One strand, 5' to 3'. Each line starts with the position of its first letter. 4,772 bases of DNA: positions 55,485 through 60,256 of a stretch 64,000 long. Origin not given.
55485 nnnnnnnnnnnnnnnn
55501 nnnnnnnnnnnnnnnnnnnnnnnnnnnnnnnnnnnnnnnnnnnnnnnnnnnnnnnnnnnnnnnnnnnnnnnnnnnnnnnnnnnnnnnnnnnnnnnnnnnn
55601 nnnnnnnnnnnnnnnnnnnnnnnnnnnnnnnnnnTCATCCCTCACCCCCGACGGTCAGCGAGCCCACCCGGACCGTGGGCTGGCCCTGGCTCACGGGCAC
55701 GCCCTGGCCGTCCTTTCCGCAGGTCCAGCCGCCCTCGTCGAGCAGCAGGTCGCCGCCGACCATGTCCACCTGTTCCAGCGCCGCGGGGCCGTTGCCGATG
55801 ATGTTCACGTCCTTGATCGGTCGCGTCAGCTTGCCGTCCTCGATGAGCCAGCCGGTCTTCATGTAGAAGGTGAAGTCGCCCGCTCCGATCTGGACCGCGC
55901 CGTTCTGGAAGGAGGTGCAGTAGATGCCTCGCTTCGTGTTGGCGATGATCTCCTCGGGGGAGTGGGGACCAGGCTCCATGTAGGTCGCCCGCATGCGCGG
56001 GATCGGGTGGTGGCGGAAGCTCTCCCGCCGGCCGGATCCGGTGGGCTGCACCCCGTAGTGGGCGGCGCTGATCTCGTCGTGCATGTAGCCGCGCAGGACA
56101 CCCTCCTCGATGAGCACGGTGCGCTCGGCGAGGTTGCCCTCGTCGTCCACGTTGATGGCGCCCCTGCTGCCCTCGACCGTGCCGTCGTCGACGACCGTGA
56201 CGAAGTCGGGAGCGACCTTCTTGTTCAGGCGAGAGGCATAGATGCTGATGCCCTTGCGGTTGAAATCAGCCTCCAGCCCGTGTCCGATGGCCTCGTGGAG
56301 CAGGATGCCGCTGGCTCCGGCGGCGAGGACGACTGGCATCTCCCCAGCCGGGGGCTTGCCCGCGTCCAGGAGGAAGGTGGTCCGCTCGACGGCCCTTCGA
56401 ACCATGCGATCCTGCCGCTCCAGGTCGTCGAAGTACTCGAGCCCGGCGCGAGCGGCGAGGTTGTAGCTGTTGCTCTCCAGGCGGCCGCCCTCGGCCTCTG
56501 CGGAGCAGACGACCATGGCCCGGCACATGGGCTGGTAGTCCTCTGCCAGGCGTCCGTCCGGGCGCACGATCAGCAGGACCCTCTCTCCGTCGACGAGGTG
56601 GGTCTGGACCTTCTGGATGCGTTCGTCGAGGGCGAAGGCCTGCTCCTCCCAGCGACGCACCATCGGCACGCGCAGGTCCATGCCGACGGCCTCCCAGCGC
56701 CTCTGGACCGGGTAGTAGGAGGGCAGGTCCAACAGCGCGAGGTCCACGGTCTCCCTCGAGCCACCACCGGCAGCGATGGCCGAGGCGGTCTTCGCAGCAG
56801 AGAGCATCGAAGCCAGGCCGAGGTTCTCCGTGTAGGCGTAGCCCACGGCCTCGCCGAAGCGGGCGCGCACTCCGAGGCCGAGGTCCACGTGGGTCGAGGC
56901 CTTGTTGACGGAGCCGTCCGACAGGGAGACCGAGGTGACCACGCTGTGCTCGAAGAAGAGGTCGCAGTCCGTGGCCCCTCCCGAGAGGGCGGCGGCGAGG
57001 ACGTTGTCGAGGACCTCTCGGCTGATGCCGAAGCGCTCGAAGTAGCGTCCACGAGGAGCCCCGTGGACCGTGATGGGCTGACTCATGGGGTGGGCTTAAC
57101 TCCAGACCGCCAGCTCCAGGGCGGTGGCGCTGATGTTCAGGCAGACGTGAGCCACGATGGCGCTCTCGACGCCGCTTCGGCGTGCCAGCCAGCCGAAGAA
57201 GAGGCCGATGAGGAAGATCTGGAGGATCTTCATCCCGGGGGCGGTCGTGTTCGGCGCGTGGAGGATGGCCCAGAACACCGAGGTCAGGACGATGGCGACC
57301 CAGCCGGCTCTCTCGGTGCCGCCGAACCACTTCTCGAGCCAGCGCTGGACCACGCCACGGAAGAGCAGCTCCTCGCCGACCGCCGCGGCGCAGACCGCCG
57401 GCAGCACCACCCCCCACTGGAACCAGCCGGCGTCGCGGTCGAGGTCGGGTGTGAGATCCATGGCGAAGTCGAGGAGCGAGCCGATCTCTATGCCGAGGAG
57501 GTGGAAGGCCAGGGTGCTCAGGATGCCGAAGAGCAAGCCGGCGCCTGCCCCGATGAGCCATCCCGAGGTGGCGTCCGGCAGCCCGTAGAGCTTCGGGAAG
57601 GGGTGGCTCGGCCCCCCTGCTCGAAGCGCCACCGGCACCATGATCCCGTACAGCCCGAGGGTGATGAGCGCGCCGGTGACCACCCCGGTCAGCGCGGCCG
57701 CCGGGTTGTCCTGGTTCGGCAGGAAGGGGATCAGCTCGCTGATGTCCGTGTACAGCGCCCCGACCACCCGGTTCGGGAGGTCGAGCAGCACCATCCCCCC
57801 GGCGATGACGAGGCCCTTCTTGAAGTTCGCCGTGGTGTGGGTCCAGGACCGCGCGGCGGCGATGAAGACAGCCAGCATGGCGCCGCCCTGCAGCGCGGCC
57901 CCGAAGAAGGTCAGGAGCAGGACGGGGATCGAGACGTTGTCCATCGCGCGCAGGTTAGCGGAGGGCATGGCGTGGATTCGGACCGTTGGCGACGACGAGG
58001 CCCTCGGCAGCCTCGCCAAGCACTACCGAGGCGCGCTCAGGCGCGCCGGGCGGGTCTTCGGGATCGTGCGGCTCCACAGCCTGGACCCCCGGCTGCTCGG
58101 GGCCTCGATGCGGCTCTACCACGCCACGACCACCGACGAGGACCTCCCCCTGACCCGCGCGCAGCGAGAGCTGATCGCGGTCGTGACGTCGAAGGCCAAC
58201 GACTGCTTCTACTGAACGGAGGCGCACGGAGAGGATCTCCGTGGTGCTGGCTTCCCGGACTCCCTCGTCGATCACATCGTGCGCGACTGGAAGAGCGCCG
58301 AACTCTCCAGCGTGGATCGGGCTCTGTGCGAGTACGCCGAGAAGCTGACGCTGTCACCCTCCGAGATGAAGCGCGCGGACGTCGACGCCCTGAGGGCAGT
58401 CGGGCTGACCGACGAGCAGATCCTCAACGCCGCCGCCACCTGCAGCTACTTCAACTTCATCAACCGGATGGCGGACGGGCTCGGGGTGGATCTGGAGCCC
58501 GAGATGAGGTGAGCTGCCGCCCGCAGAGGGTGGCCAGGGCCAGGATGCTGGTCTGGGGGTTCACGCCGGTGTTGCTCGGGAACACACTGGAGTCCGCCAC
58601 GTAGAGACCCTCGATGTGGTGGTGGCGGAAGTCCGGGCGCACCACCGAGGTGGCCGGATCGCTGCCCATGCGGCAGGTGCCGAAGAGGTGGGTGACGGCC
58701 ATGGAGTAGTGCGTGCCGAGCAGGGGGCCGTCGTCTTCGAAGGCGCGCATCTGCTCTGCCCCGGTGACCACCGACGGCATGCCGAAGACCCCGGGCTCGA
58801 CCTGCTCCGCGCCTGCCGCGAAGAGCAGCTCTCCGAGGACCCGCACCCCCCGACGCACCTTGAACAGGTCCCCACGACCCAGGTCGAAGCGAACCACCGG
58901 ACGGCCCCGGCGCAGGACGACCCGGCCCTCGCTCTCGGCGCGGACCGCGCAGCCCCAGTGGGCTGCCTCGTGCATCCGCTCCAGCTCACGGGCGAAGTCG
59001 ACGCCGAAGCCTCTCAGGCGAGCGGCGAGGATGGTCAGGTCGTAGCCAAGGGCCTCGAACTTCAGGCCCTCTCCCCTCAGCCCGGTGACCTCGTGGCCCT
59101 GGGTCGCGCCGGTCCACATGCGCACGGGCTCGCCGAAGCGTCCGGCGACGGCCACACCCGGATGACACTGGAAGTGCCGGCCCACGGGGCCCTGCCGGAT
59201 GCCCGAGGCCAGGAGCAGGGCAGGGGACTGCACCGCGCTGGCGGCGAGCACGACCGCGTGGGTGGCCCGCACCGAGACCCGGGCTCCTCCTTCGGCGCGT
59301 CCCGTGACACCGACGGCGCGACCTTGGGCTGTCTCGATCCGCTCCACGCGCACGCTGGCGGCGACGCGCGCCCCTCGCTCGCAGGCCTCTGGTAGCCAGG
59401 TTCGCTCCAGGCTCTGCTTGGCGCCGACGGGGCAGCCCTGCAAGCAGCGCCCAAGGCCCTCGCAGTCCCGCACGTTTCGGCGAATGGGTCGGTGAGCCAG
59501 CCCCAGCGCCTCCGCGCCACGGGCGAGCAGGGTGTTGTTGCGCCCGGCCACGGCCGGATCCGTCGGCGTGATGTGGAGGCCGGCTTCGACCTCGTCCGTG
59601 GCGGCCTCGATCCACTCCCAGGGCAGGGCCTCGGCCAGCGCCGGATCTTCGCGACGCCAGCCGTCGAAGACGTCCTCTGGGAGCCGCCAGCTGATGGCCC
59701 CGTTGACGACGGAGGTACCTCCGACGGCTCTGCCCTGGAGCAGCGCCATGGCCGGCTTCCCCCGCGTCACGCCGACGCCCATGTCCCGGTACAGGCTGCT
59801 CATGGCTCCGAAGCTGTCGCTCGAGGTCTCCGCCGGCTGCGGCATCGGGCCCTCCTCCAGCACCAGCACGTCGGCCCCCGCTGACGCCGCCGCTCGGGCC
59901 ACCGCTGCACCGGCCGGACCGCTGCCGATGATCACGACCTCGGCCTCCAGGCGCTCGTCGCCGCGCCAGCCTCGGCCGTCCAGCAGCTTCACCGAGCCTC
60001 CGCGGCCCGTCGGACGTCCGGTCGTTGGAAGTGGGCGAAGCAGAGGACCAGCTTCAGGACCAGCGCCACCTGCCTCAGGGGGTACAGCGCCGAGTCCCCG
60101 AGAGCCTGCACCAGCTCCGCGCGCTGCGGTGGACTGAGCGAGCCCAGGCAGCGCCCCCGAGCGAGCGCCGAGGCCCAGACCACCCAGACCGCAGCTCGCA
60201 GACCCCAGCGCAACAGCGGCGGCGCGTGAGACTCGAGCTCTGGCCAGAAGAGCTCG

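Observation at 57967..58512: In-frame TGA at the CxxC position of an AhpD-like gene plus a SECIS-like hairpin: candidate selenoprotein missed by ORF calling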

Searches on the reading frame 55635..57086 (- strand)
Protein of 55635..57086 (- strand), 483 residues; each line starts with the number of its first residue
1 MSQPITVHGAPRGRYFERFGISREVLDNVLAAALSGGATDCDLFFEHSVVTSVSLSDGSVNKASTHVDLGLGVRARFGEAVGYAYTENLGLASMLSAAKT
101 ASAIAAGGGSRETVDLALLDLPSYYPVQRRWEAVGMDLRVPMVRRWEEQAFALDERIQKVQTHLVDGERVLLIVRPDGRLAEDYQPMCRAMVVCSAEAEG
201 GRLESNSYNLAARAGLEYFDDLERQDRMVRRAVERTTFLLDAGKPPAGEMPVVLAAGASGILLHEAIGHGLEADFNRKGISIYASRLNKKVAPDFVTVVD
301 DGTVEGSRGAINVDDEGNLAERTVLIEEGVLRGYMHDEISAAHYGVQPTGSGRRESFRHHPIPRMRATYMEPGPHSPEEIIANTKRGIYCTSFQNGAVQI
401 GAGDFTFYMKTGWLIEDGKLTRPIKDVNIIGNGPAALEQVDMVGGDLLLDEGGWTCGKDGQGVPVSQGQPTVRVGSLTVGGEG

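Call 11: find_encoding_contigs(protein=window:55635-57086:-, flank=10000, max_places=6)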
Protein window:55635-57086:- (483 aa): 9 contigs read that carry it; 4 places shown.
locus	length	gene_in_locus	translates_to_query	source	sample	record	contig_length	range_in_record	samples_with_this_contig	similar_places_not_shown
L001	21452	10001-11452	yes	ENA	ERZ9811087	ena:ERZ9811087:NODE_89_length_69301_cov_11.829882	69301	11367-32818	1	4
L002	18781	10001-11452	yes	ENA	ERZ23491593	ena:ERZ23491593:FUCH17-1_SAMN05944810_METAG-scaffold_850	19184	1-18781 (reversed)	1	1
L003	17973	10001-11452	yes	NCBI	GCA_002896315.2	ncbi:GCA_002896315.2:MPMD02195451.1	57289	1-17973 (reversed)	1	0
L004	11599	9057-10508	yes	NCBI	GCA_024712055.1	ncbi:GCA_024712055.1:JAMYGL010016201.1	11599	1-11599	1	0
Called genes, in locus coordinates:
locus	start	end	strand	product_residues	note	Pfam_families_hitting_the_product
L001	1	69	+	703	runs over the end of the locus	PF17678:Glyco_hydro_92N, PF07971:Glyco_hydro_92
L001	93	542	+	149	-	PF00581:Rhodanese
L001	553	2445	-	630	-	PF13517:FG-GAP_3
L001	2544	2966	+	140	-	PF09969:DUF2203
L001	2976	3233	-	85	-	-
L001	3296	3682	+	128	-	-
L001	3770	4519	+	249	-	PF00753:Lactamase_B, PF12706:Lactamase_B_2, PF23023:Anti-Pycsar_Apyc1 (faint)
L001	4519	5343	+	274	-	PF03537:Glyco_hydro_114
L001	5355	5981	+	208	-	PF02586:SRAP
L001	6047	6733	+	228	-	PF00392:GntR, PF07729:FCD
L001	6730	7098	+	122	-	-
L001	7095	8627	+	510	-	PF01266:DAO, PF07992:Pyr_redox_2 (faint), PF00732:GMC_oxred_N, PF05199:GMC_oxred_C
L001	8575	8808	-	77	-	-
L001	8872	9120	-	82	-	-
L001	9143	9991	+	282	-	PF02517:Rce1-like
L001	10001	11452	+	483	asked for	PF01523:PmbA_TldD_1st, PF19290:PmbA_TldD_2nd (weak), PF19289:PmbA_TldD_3rd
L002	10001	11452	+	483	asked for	PF01523:PmbA_TldD_1st, PF19290:PmbA_TldD_2nd (weak), PF19289:PmbA_TldD_3rd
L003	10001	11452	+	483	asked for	PF01523:PmbA_TldD_1st, PF19290:PmbA_TldD_2nd (weak), PF19289:PmbA_TldD_3rd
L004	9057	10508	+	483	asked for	PF01523:PmbA_TldD_1st, PF19290:PmbA_TldD_2nd (weak), PF19289:PmbA_TldD_3rd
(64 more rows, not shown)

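Call 25: list_cluster_members(proteins=[window:55635-57086:-, window:58279-58509:+, window:57967-58212:+])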
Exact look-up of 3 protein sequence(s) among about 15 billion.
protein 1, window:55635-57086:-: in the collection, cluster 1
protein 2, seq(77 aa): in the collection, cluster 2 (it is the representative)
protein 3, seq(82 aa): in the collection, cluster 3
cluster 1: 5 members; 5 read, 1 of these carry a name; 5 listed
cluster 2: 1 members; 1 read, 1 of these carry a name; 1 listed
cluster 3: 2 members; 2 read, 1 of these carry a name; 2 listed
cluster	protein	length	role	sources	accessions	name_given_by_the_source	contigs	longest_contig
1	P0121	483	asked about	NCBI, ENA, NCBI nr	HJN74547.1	MAG TPA: metallopeptidase TldD-related protein [Myxococcota bacterium] | metallopeptidase TldD-related protein [Myxococcota bacterium]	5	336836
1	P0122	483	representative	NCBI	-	-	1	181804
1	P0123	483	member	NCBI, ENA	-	-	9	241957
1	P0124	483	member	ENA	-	-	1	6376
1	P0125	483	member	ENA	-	-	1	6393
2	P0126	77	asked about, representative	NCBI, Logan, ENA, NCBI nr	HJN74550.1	MAG TPA: peroxidase [Myxococcota bacterium] | peroxidase [Myxococcota bacterium]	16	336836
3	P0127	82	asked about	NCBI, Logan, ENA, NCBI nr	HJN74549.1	MAG TPA: peroxidase [Myxococcota bacterium] | peroxidase [Myxococcota bacterium]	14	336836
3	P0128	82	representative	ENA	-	-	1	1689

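Call 27: find_encoding_contigs(protein=P0128, flank=3000, max_places=4)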
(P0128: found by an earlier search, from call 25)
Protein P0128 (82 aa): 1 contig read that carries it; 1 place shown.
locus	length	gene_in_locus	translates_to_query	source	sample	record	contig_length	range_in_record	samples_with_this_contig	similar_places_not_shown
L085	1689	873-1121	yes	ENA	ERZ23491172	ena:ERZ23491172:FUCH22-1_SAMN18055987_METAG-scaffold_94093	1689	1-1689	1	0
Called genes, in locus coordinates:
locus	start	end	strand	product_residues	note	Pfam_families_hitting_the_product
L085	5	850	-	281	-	PF02517:Rce1-like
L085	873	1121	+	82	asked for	-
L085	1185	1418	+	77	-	-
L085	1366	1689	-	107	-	?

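Call 28: find_encoding_contigs(protein=P0122, flank=4000, max_places=4)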
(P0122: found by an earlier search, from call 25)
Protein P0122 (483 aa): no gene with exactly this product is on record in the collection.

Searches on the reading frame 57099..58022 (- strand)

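Call 21: search_protein_families(library=pfam, proteins=[window:57099-58022:-], max_evalue=0.00001)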
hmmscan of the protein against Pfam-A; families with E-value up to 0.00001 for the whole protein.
window:57099-58022:- (308 aa): 1 family
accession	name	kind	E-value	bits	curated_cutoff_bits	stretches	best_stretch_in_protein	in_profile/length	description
PF02517.21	Rce1-like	-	1.7e-19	70.4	22.4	1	201-297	3-92/93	Type II CAAX prenyl endopeptidase Rce1-like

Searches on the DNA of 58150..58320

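Call 48: search_rna_families(source=window, start=58150, end=58320, threshold=evalue, max_evalue=10)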
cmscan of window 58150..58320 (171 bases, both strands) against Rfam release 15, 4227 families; matches with E-value up to 10: 2.
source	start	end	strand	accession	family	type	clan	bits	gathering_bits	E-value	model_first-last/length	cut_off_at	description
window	58162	58176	+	RF01136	sR28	Gene; snRNA; snoRNA; CD-box;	-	8.4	39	5.2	41-55/55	no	Small nucleolar RNA sR28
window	58162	58176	+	RF01142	sR19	Gene; snRNA; snoRNA; CD-box;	-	8.4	45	7.4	49-63/63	no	Small nucleolar RNA sR19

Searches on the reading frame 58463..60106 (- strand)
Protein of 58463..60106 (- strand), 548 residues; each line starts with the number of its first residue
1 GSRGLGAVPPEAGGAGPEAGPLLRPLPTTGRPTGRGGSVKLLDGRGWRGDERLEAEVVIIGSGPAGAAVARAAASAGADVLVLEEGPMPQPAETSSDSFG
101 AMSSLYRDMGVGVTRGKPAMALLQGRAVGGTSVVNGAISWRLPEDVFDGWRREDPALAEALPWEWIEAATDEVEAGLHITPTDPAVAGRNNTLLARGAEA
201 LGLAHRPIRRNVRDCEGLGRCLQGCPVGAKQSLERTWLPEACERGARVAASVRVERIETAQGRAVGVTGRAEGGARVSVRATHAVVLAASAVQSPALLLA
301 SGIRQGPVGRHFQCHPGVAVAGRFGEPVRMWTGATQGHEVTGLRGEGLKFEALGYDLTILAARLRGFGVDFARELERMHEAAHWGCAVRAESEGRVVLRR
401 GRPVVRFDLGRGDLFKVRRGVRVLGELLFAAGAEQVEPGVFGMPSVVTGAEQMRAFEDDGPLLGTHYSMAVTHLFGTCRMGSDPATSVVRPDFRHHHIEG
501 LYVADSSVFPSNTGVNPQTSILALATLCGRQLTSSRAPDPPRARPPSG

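Call 21: search_protein_families(library=pfam, proteins=[window:58463-60106:-], max_evalue=0.00001)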
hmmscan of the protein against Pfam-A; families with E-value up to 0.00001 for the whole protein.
window:58463-60106:- (548 aa): 4 families
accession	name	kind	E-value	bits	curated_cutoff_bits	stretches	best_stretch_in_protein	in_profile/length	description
PF00732.25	GMC_oxred_N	-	1.1e-45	156.5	23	1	102-316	1-217/218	GMC oxidoreductase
PF05199.19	GMC_oxred_C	-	6e-24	85.6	24.6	1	391-525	2-139/139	GMC oxidoreductase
PF01266.30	DAO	-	3.3e-08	33.9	27.9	1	57-291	2-204/353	FAD dependent oxidoreductase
PF07992.20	Pyr_redox_2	-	1.1e-06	28.8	26.1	0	56-89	2-36/291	Pyridine nucleotide-disulphide oxidoreductase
